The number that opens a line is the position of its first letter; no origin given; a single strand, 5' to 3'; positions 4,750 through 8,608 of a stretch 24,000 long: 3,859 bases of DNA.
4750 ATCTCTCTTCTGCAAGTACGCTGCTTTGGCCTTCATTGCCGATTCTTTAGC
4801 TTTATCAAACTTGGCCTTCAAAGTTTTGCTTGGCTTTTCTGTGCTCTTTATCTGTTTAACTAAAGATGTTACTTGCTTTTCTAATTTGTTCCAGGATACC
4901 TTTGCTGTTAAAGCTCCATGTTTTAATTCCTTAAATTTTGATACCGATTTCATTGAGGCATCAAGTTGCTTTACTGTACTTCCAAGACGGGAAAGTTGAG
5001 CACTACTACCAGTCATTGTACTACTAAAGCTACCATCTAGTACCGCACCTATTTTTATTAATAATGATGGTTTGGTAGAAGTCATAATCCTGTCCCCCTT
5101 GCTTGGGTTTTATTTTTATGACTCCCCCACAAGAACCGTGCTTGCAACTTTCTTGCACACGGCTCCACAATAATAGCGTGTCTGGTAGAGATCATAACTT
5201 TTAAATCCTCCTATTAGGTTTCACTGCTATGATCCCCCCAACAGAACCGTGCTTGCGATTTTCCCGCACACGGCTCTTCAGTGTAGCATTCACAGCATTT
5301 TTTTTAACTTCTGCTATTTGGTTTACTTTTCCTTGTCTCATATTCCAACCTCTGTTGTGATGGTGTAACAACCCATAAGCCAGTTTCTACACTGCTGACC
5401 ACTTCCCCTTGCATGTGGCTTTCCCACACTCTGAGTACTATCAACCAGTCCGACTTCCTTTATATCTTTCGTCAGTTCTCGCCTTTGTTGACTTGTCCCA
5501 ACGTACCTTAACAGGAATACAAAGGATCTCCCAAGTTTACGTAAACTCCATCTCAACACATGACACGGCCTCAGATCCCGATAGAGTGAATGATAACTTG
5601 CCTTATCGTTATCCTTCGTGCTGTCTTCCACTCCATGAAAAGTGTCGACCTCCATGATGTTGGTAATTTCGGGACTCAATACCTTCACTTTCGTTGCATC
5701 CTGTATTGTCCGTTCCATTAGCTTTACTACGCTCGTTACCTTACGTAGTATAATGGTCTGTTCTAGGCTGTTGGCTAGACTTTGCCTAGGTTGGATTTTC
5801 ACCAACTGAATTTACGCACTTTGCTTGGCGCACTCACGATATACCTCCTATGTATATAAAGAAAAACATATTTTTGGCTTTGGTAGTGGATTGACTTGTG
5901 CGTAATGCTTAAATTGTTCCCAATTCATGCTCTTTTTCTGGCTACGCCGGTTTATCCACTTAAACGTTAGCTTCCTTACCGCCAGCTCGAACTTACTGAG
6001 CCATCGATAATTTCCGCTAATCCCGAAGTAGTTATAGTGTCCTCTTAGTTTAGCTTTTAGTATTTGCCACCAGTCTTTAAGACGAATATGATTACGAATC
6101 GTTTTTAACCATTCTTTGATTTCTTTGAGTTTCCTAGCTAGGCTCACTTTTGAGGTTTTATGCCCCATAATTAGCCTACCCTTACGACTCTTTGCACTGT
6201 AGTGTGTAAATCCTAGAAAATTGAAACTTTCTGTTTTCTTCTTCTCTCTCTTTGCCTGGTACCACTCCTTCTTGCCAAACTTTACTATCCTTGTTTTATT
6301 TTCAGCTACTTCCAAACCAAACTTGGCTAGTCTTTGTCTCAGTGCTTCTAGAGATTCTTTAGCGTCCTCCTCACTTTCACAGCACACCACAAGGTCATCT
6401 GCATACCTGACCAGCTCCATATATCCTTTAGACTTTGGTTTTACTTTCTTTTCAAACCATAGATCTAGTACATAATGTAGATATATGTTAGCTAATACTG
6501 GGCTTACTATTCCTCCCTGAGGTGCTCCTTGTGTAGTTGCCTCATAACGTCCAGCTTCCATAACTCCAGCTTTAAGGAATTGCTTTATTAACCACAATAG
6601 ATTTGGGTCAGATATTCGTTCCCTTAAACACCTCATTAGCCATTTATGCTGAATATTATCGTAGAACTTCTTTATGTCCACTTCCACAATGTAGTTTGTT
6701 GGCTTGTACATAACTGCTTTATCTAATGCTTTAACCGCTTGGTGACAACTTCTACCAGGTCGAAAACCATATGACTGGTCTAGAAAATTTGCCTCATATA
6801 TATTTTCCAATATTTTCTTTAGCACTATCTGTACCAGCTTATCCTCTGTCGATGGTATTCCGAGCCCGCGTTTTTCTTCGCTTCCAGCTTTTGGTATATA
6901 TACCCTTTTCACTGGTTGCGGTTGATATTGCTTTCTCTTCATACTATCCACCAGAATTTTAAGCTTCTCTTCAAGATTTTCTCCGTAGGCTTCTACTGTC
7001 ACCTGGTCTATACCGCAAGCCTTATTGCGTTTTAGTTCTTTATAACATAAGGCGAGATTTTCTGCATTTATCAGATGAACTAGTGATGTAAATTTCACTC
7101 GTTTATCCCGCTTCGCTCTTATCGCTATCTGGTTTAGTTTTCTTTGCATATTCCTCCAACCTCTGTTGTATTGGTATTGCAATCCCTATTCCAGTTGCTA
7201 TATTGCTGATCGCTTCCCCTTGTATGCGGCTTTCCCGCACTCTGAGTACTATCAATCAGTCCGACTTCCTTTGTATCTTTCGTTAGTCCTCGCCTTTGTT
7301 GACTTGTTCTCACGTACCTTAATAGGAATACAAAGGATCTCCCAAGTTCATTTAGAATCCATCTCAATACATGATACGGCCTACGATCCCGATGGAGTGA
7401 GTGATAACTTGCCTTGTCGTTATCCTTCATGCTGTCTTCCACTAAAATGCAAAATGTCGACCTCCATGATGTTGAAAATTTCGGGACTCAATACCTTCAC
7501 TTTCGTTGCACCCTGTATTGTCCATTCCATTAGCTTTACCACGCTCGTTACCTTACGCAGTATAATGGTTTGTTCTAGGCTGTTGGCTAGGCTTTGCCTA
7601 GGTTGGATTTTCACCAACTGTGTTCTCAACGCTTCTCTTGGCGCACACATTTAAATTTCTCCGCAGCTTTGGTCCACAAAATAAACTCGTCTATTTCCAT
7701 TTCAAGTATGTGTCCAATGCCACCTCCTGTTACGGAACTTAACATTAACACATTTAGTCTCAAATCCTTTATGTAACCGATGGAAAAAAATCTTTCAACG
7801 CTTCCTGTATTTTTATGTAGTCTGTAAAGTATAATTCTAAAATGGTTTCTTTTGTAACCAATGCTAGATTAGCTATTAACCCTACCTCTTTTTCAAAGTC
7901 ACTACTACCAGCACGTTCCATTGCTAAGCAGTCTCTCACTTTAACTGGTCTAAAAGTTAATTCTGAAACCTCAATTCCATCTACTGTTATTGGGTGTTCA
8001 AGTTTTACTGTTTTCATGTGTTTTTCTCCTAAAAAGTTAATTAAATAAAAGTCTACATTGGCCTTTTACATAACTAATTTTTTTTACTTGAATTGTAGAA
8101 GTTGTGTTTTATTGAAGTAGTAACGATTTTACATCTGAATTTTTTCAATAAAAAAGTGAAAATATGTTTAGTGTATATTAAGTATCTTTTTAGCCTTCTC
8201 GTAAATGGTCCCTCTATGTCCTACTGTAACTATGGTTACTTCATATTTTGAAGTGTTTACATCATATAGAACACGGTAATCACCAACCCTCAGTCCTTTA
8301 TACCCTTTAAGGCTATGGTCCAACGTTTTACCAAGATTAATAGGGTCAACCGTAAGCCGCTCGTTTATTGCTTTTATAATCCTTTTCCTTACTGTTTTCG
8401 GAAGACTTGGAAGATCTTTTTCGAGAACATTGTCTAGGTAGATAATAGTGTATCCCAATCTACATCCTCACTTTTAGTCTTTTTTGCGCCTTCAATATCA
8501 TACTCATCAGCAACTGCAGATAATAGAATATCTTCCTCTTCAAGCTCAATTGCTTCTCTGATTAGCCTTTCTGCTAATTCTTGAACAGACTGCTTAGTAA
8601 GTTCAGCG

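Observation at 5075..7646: Group II intron nested inside a group II intron (twintron) with a single RT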

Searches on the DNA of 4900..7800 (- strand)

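Call 7: search_dna_similar(query=window:4900-7800:-, collection=phages, mode=near, max_rows=30)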
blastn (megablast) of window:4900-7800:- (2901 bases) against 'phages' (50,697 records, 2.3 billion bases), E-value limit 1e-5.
No match.

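Call 38: search_rna_families(sources=[L013, L003, L004, L007, L072, L016, L017, L018, L019, L021, L022, L024, L030, L031, L039, L045], threshold=gathering)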
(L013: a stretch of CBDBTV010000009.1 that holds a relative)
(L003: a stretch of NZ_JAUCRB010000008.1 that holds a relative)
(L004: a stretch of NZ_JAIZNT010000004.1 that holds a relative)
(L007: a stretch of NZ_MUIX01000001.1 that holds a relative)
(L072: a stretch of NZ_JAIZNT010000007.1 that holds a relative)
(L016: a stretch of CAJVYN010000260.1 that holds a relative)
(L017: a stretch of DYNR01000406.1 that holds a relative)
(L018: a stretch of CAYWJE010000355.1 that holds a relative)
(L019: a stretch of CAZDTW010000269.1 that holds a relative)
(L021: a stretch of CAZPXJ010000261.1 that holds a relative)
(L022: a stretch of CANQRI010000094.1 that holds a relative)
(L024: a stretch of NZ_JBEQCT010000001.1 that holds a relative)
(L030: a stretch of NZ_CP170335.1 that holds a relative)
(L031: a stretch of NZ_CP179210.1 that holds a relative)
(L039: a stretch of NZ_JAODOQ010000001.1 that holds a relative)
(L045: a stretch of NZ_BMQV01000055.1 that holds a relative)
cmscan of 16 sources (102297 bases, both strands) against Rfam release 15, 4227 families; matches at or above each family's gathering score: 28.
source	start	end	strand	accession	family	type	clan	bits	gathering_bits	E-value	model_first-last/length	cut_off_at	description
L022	42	262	+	RF02005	group-II-D1D4-6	Intron;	CL00102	157.6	49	3.2e-45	1-225/225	no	Group II catalytic intron D1-D4-6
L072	3539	3773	+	RF02005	group-II-D1D4-6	Intron;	CL00102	138.7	49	3.3e-39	1-225/225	no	Group II catalytic intron D1-D4-6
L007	3541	3773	+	RF02005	group-II-D1D4-6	Intron;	CL00102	134.7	49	6.5e-38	1-225/225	no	Group II catalytic intron D1-D4-6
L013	1767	2000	+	RF02005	group-II-D1D4-6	Intron;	CL00102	133.7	49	1.3e-37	1-225/225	no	Group II catalytic intron D1-D4-6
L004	3540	3773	+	RF02005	group-II-D1D4-6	Intron;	CL00102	124.3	49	1.3e-34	1-225/225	no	Group II catalytic intron D1-D4-6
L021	57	291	+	RF02005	group-II-D1D4-6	Intron;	CL00102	108.7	49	1.2e-29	1-225/225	no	Group II catalytic intron D1-D4-6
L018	43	275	+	RF02005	group-II-D1D4-6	Intron;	CL00102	99.6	49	9.6e-27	1-225/225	no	Group II catalytic intron D1-D4-6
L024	7645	7932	+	RF02005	group-II-D1D4-6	Intron;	CL00102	98.5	49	2.1e-26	1-225/225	no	Group II catalytic intron D1-D4-6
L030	3516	3774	+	RF02005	group-II-D1D4-6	Intron;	CL00102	92.7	49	1.5e-24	1-225/225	no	Group II catalytic intron D1-D4-6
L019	1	207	+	RF02005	group-II-D1D4-6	Intron;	CL00102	91.6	49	3.5e-24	28-225/225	5'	Group II catalytic intron D1-D4-6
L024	3518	3774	+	RF02005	group-II-D1D4-6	Intron;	CL00102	87.8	49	5.7e-23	1-225/225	no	Group II catalytic intron D1-D4-6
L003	317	538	+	RF02005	group-II-D1D4-6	Intron;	CL00102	85.9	49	2.2e-22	1-225/225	no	Group II catalytic intron D1-D4-6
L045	3471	3773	+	RF02005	group-II-D1D4-6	Intron;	CL00102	80.8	49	9.5e-21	1-225/225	no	Group II catalytic intron D1-D4-6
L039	3470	3772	+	RF02005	group-II-D1D4-6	Intron;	CL00102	78.8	49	4e-20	1-225/225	no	Group II catalytic intron D1-D4-6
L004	7915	7987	-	RF00005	tRNA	Gene; tRNA;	CL00001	73.1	29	7.1e-14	1-71/71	no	tRNA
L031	3470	3772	+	RF02005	group-II-D1D4-6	Intron;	CL00102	70.9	49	1.4e-17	1-225/225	no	Group II catalytic intron D1-D4-6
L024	1226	1433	+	RF00028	Intron_gpI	Intron;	-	59.3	50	2.7e-12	1-253/253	no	Group I catalytic intron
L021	1854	1921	+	RF00029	Intron_gpII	Intron;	-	59.2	40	6.9e-09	1-77/77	no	Group II catalytic intron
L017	23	180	+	RF02005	group-II-D1D4-6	Intron;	CL00102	57.3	49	2.9e-13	1-225/225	no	Group II catalytic intron D1-D4-6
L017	1798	1884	+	RF00029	Intron_gpII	Intron;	-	53.8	40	1.5e-07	1-77/77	no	Group II catalytic intron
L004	5329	5427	+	RF00029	Intron_gpII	Intron;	-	52.5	40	3e-07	1-77/77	no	Group II catalytic intron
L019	1757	1847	+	RF00029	Intron_gpII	Intron;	-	51.7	40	4.8e-07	1-77/77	no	Group II catalytic intron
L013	3556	3662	+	RF00029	Intron_gpII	Intron;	-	51.6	40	5.1e-07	1-77/77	no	Group II catalytic intron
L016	1483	1639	+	RF00029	Intron_gpII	Intron;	-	51.6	40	5.1e-07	1-77/77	no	Group II catalytic intron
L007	5326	5425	+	RF00029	Intron_gpII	Intron;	-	50.8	40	7.9e-07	1-77/77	no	Group II catalytic intron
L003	2095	2191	+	RF00029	Intron_gpII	Intron;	-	47.8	40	4.2e-06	1-77/77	no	Group II catalytic intron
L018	1835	1994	+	RF00029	Intron_gpII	Intron;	-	46.3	40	1e-05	1-77/77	no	Group II catalytic intron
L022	1827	1901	+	RF00029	Intron_gpII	Intron;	-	46.2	40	1.1e-05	1-77/77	no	Group II catalytic intron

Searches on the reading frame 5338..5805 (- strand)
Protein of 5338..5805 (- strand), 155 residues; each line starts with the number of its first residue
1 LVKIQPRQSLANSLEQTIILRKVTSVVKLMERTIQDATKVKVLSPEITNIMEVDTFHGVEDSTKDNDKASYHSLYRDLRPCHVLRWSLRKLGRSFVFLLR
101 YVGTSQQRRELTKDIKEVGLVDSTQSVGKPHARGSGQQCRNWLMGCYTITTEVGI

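Call 66: find_homologous_proteins(query=window:5338-5805:-, max_evalue=1e-20)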
Query window:5338-5805:- (155 aa): 52 proteins with E <= 1e-20 among 59 candidates.
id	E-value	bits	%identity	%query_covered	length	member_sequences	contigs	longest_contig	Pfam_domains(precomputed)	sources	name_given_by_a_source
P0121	7.7e-79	281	100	81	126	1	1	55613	-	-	-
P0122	3.3e-74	266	83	99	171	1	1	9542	-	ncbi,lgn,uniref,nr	ncbi:hypothetical protein [Wolbachia endosymbiont of Atemnus politus]|uniref:hypothetical protein n=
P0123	3.0e-73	262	79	100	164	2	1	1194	-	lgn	-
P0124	1.7e-72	260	81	100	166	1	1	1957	-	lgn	-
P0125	9.5e-72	258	79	100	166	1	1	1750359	-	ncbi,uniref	ncbi:hypothetical protein [Wolbachia endosymbiont (group B) of Longitarsus flavicornis]|uniref:hypot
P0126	2.0e-69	250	77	99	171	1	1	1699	-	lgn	-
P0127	4.0e-69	249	77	100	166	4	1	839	-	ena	-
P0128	1.9e-68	247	76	99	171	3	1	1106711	-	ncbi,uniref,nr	ncbi:uncharacterized protein TNIN_35941 [Trichonephila inaurata madagascariensis]|uniref:Uncharacter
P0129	2.0e-68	247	79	99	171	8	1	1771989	-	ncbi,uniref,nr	ncbi:hypothetical protein [Wolbachia endosymbiont (group B) of Rhopobota naevana]|uniref:hypothetica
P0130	5.0e-67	242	84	88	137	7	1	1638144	-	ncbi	ncbi:MAG: hypothetical protein ABOJ95_000797 [Wolbachia endosymbiont of Armadillidium vulgare]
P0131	2.5e-66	240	77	100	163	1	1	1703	-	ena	-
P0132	4.0e-63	230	74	100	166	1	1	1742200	-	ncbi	-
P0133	1.2e-61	225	84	87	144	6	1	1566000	-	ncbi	-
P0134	1.1e-60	222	76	90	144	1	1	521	-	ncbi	ncbi:MAG: hypothetical protein ACR5K9_11740, partial [Wolbachia sp.]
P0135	4.7e-58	213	77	88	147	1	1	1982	-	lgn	-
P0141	6.2e-48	180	89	63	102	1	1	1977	-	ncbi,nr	ncbi:hypothetical protein Wcon_02122 [Wolbachia endosymbiont of Cylisticus convexus]|nr:hypothetical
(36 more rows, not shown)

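Call 67: find_encoding_contigs(protein=P0141, flank=3000, max_places=3)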
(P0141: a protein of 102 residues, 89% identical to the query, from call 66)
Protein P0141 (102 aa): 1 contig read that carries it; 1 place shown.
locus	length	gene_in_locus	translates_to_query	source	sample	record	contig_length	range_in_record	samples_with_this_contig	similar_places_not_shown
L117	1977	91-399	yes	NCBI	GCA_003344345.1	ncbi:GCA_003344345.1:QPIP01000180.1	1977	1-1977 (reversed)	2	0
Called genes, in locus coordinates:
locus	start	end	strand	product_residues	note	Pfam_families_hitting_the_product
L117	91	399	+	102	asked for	-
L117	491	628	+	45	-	-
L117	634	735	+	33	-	-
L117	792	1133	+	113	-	PF00872:Transposase_mut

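Call 68: find_encoding_contigs(protein=P0130, flank=3000, max_places=8)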
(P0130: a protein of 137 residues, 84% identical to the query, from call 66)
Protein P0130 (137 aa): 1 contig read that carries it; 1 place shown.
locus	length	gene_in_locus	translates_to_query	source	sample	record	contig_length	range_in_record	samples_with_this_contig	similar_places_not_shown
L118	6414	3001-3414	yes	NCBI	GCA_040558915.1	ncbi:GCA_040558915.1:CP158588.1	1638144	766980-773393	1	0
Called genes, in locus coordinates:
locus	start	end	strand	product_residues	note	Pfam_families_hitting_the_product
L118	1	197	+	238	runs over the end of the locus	-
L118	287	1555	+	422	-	PF01609:DDE_Tnp_1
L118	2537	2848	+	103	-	-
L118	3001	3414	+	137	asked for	-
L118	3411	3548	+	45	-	-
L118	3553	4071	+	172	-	PF00719:Pyrophosphatase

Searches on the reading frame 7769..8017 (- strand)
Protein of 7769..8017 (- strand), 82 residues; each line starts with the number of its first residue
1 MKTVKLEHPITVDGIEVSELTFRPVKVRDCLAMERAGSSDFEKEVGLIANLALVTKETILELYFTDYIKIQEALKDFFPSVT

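Call 6: search_protein_families(library=pfam, proteins=[window:7769-8017:-])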
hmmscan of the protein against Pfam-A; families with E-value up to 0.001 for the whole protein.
window:7769-8017:- (82 aa): 1 family
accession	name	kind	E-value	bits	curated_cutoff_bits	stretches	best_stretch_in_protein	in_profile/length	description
PF10109.15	Phage_TAC_7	-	2.1e-15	57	25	1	3-78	1-78/79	Phage tail assembly chaperone proteins, E, or 41 or 14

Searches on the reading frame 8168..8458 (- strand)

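Call 6: search_protein_families(library=pfam, proteins=[window:8168-8458:-])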
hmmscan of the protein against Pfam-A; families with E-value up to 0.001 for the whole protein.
window:8168-8458:- (96 aa): 1 family
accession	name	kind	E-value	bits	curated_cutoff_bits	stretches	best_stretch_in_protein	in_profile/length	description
PF05016.21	ParE_toxin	-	4.7e-08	33.9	23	1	13-86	8-89/89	ParE toxin of type II toxin-antitoxin system, parDE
